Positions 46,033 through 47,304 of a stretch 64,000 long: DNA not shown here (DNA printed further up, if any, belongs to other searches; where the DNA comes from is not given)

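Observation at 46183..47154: Stand-alone carbamoyltransferase N-domain (Kae1/NodU-type) wedged between primase and replicative helicase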

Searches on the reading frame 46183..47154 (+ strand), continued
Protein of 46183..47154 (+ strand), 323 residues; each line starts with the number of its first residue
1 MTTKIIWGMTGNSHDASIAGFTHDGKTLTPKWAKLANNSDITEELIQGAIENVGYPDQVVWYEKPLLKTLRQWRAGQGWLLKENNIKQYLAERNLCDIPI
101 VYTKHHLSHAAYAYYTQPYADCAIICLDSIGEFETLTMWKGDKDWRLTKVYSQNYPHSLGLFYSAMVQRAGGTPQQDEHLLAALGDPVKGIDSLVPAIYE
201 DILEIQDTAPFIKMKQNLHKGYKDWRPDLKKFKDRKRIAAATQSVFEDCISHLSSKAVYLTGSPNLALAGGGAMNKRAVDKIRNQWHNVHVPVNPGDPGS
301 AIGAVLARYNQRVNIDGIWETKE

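Call 68: search_solved_structures(query=A2, max_evalue=0.00001, show_alignments=4)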
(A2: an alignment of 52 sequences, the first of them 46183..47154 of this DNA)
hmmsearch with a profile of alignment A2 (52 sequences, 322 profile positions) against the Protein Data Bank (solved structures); distinct sequences matched with E-value up to 0.00001: 12.
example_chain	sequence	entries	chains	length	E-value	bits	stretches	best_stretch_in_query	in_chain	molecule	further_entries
9s2t_A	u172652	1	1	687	4e-18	69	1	99-309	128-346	Decarbamoylnovobiocin carbamoyltransferase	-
3vf4_A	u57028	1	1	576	4.9e-17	65.4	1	95-173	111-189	O-carbamoyltransferase TobZ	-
3ver_A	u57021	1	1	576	4.9e-17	65.4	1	95-173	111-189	O-carbamoyltransferase TobZ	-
3vf2_A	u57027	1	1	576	4.9e-17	65.4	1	95-173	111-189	O-carbamoyltransferase TobZ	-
3vez_A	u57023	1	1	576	5e-17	65.4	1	95-173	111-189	O-carbamoyltransferase TobZ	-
3ven_A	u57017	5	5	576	5e-17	65.4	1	95-173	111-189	O-carbamoyltransferase TobZ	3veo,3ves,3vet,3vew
3vex_A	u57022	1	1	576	5.1e-17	65.4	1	95-173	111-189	O-carbamoyltransferase TobZ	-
7vzq_A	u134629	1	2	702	1.3e-15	60.8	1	93-308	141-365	GdmN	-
7vyj_A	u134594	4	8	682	6.5e-15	58.5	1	93-308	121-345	GdmN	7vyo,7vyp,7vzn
7vx0_A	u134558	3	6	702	6.8e-15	58.4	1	93-308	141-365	GdmN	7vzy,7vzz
7vzu_A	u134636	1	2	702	6.8e-15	58.4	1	93-308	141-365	GdmN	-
7xb6_A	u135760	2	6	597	8.8e-07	31.7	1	101-306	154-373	Carbamoyltransferase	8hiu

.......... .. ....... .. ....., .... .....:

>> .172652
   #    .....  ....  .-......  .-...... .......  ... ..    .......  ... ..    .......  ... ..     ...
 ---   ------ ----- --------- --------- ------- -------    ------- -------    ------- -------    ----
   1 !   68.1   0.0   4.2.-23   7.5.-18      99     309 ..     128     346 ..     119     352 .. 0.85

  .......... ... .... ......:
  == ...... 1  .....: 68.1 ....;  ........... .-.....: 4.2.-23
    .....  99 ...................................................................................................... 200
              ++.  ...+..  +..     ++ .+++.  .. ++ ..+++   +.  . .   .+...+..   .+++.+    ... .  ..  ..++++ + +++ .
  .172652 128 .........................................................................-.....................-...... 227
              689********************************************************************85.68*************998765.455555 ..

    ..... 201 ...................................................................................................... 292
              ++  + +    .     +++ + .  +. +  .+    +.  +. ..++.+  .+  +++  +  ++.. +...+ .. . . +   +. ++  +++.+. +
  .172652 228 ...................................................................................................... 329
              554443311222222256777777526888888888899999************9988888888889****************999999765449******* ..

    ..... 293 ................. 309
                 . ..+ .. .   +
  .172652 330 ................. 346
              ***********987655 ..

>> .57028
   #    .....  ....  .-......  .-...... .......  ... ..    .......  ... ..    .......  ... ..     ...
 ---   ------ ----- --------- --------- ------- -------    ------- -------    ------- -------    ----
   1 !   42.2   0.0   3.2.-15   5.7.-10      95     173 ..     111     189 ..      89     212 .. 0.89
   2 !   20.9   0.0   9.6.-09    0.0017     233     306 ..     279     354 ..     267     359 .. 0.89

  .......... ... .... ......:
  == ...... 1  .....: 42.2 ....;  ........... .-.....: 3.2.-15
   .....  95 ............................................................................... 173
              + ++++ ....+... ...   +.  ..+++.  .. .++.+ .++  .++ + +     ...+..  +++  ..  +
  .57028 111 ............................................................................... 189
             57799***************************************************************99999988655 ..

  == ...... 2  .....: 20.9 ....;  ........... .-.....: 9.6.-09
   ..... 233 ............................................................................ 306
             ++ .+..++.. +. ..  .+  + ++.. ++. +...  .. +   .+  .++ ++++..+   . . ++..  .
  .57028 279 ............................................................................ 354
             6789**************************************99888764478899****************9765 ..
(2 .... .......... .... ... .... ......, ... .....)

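Call 78: find_encoding_contigs(protein=P0125, flank=7000, max_places=2)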
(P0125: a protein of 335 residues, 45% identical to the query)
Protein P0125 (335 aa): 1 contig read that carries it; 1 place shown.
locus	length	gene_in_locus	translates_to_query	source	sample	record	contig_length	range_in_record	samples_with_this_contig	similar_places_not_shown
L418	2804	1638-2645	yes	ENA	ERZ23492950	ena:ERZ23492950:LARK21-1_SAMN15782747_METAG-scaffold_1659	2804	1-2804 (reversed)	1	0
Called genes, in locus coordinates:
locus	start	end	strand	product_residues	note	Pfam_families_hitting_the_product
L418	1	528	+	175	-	?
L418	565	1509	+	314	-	-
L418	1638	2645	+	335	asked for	PF02543:Carbam_trans_N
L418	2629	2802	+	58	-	?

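Call 79: find_encoding_contigs(protein=P0140, flank=7000, max_places=2)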
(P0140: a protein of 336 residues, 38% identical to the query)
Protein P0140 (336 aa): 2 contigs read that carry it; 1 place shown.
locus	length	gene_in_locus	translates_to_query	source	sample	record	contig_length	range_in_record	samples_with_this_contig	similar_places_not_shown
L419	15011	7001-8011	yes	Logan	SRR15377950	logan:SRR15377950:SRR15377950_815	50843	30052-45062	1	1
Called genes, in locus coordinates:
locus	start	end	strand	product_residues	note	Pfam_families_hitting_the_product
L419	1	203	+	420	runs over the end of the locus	PF04055:Radical_SAM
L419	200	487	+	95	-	-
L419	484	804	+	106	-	-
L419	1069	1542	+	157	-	PF05014:Nuc_deoxyrib_tr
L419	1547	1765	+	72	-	-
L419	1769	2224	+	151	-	PF23474:Acb1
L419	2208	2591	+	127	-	-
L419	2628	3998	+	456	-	-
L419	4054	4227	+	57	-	-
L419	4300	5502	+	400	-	PF04055:Radical_SAM (weak)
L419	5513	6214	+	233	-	PF19547:DUF6071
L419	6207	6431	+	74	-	-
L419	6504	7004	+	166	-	-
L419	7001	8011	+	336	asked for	PF02543:Carbam_trans_N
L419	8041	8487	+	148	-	PF16861:Carbam_trans_C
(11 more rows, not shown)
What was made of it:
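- Closest known: Split carbamoyltransferase gene pair. Same: The N-domain is a separate polypeptide of about 336 aa in a phage-like contig (call 79).
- The halves can work as separate proteins: a distant lineage has adjacent N (336 aa) and C (148 aa) genes (call 79). A real two-gene version exists in another phage lineage (N 336 aa plus C 148 aa, 30 nt apart; call 79).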

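Call 92: find_encoding_contigs(protein=window:46183-47154:+, flank=10000, max_places=3)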
Protein window:46183-47154:+ (323 aa): 13 contigs read that carry it; 3 places shown.
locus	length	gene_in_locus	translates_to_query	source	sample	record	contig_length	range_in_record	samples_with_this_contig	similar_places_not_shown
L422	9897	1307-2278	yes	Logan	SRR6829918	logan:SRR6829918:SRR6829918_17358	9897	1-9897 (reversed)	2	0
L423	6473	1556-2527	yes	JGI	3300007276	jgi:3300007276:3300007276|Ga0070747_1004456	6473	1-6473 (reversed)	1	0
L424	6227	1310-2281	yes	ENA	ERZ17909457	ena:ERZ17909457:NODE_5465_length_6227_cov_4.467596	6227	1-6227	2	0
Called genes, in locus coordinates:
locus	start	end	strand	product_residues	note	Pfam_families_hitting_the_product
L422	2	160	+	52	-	?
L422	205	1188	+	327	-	-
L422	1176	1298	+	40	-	-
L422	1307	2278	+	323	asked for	PF02543:Carbam_trans_N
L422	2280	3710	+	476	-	PF20307:divDNAB (faint), PF03796:DnaB_C, PF06745:ATPase, PF13481:AAA_25 (weak)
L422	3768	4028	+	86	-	-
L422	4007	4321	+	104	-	-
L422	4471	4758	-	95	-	-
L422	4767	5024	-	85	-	-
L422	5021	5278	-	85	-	-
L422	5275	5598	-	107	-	-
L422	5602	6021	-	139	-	-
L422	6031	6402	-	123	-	-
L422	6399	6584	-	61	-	-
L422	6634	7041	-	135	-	-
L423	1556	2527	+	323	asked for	PF02543:Carbam_trans_N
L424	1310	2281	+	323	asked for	PF02543:Carbam_trans_N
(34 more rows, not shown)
